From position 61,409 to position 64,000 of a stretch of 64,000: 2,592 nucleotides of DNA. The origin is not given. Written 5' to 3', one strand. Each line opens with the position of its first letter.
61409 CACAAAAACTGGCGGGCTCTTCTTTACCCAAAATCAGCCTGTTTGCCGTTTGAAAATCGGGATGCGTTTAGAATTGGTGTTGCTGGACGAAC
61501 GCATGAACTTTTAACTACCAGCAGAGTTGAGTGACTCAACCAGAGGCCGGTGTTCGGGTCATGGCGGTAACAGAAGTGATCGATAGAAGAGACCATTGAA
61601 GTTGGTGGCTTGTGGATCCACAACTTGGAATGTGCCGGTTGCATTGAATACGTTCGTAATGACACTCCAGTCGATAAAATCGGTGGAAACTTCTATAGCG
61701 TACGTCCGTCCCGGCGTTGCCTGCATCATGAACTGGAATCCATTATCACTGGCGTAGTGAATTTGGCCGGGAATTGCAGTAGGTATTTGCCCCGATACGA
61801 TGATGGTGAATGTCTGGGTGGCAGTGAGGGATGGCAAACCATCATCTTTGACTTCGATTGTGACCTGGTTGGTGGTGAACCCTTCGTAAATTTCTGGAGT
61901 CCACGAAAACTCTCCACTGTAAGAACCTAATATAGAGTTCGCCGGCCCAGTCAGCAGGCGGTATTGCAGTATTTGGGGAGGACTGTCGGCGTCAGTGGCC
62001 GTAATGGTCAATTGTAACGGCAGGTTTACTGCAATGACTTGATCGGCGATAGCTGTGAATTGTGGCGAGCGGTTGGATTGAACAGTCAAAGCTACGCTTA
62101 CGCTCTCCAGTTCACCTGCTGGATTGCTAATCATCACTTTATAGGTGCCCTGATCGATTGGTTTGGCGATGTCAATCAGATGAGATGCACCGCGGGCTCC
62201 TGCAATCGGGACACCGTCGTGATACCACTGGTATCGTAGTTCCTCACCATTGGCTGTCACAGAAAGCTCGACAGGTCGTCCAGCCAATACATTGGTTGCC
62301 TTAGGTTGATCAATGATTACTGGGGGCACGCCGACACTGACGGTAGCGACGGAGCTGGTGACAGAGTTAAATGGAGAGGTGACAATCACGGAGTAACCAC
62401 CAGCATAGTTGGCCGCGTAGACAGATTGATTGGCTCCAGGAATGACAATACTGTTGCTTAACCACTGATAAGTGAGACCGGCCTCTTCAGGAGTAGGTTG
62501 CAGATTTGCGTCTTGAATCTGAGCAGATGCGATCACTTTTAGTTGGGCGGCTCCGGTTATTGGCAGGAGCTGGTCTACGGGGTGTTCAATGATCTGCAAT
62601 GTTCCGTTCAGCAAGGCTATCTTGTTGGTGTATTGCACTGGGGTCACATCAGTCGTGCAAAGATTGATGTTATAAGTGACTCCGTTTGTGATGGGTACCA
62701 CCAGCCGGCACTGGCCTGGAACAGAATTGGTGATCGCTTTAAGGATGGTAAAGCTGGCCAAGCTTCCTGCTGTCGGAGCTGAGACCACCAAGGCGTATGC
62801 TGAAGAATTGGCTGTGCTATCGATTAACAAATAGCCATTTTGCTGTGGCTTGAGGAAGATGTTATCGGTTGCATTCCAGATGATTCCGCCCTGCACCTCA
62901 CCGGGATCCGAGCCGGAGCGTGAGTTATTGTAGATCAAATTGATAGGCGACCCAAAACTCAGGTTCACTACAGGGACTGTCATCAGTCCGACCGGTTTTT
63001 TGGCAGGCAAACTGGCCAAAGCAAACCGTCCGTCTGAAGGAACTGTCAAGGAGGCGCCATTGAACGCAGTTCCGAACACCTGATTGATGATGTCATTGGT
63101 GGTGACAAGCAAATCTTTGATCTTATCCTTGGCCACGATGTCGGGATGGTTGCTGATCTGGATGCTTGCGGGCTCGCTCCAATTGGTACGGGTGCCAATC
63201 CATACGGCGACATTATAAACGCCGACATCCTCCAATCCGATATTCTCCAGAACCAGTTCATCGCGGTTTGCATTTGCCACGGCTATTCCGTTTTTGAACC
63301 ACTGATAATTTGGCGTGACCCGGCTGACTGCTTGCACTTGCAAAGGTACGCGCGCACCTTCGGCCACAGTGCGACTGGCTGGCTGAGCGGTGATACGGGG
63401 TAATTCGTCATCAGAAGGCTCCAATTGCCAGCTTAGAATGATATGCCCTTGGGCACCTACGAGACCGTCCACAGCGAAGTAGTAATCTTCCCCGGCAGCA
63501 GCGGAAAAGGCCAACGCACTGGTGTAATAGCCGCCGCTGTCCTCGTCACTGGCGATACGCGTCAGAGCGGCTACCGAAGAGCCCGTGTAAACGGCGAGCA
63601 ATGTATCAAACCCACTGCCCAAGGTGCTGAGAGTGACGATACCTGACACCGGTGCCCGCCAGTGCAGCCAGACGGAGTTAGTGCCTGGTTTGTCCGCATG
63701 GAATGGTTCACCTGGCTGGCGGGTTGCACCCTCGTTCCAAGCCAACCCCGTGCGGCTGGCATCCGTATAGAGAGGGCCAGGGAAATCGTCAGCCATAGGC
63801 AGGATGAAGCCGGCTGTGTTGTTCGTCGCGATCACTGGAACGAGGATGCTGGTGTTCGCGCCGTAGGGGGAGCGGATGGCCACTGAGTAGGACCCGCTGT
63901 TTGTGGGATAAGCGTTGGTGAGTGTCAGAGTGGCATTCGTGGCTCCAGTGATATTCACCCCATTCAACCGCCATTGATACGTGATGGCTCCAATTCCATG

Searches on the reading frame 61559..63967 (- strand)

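Call 99: search_protein_families(library=pfam, proteins=[window:61559-63967:-], max_evalue=0.00001)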
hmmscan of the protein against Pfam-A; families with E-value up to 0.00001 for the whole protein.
window:61559-63967:- (802 aa): 4 families
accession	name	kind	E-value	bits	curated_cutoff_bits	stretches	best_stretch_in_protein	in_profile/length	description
PF13927.12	Ig_3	-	1.8e-18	67.2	30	2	190-254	2-75/78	Immunoglobulin domain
PF07679.22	I-set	-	4.9e-15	55.8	23.7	0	190-255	1-75/90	Immunoglobulin I-set domain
PF13895.12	Ig_2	-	8e-10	39.2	27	0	190-258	2-66/79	Immunoglobulin domain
PF07686.23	V-set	-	6e-06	26.9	26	0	9-34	70-95/109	Immunoglobulin V-set domain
